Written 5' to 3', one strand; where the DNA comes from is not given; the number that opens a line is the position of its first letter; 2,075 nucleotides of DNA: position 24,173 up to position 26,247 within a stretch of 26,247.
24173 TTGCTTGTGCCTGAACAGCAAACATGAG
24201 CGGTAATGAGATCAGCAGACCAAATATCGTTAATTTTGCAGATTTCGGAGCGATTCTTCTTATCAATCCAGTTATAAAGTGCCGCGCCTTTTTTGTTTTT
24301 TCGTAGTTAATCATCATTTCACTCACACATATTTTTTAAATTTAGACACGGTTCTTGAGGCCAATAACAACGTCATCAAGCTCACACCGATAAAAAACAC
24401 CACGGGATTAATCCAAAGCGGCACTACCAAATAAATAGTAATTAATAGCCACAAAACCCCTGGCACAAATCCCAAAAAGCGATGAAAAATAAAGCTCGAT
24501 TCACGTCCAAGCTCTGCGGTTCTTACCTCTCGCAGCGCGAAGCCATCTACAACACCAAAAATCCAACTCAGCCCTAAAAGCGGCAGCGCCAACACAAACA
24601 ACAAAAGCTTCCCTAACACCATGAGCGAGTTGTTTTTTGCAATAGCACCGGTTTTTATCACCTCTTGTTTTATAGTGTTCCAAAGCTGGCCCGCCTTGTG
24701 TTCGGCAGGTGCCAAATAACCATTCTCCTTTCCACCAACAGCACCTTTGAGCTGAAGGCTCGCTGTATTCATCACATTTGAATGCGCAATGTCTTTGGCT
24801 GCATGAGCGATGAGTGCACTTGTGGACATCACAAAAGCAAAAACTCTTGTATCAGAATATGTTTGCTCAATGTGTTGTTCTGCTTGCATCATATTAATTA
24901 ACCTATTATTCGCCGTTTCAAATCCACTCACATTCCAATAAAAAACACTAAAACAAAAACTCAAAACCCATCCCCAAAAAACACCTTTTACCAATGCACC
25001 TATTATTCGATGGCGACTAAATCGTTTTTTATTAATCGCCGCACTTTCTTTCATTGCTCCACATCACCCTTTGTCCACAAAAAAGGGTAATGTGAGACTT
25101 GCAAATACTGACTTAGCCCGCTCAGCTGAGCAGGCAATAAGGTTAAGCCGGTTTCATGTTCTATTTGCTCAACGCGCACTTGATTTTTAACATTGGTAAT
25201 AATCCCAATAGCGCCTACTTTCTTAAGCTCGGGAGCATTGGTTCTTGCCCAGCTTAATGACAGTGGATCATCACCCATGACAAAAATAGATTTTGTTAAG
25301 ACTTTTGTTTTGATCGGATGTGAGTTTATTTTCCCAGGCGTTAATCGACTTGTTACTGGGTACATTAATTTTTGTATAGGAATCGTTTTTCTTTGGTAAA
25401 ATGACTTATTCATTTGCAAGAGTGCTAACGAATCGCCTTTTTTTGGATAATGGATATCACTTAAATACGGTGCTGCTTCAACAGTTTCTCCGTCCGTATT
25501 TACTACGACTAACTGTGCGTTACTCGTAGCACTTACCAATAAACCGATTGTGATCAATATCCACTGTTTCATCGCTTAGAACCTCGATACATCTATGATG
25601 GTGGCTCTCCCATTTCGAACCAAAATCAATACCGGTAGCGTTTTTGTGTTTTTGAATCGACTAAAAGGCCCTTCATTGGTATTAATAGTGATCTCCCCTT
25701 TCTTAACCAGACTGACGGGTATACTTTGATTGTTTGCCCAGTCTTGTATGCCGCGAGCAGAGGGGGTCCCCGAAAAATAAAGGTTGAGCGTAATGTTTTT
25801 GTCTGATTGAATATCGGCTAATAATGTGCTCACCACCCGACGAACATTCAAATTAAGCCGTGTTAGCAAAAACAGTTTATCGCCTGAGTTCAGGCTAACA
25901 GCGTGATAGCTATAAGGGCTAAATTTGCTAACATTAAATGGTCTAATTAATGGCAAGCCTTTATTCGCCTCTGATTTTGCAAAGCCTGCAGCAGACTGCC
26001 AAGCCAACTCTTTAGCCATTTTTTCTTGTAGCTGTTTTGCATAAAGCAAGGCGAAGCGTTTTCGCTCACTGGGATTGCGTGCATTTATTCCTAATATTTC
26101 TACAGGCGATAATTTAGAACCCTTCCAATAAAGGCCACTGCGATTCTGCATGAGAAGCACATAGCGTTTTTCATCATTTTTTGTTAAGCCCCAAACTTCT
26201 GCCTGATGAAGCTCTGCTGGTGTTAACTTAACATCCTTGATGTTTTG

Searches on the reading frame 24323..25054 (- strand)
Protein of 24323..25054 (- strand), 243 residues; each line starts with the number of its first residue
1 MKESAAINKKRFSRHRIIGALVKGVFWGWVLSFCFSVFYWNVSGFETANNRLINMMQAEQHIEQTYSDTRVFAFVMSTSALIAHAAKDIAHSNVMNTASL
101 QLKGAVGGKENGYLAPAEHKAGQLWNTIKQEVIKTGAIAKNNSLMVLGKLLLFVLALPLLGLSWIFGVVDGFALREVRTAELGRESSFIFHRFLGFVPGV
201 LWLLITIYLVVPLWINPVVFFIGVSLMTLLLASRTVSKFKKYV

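Call 71: search_protein_families(library=ncbifam, proteins=[window:24323-25054:-], max_evalue=0.001)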
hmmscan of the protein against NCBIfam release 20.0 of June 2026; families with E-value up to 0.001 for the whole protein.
window:24323-25054:- (243 aa): 1 family
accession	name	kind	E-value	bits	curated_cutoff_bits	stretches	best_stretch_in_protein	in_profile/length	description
TIGR03747.1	conj_TIGR03747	hypoth_equivalog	1.4e-22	80.5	138.5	1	15-242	13-232/233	TIGR03747 family integrating conjugative element membrane protein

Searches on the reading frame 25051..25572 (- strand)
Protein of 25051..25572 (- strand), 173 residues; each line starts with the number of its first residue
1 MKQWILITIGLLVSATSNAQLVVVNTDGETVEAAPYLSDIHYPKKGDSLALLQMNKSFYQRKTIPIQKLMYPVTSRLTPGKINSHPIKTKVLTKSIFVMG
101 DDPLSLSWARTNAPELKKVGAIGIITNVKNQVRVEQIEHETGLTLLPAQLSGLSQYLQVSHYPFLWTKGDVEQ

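Call 71: search_protein_families(library=ncbifam, proteins=[window:25051-25572:-], max_evalue=0.001)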
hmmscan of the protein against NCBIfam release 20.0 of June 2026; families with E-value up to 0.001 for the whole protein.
window:25051-25572:- (173 aa): 1 family
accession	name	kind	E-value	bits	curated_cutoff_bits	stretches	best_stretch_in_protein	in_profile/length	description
TIGR03765.1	ICE_PFL_4695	subfamily_domain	1.1e-23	83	59.75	1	70-173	1-105/105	PFL_4695 family integrating conjugative element protein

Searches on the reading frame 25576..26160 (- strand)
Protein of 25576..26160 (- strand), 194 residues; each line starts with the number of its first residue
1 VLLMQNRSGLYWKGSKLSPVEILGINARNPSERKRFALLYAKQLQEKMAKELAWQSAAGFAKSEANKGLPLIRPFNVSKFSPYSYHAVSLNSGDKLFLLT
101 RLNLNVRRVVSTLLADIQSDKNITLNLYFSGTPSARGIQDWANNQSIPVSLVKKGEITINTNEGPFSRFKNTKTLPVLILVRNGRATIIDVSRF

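Call 71: search_protein_families(library=ncbifam, proteins=[window:25576-26160:-], max_evalue=0.001)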
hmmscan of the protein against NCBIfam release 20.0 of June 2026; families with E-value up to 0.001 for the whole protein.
window:25576-26160:- (194 aa): 1 family
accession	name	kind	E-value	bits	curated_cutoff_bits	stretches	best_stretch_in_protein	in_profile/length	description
TIGR03759.1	conj_TIGR03759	hypoth_equivalog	1.1e-32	113.1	126.4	1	3-185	25-198/200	TIGR03759 family integrating conjugative element protein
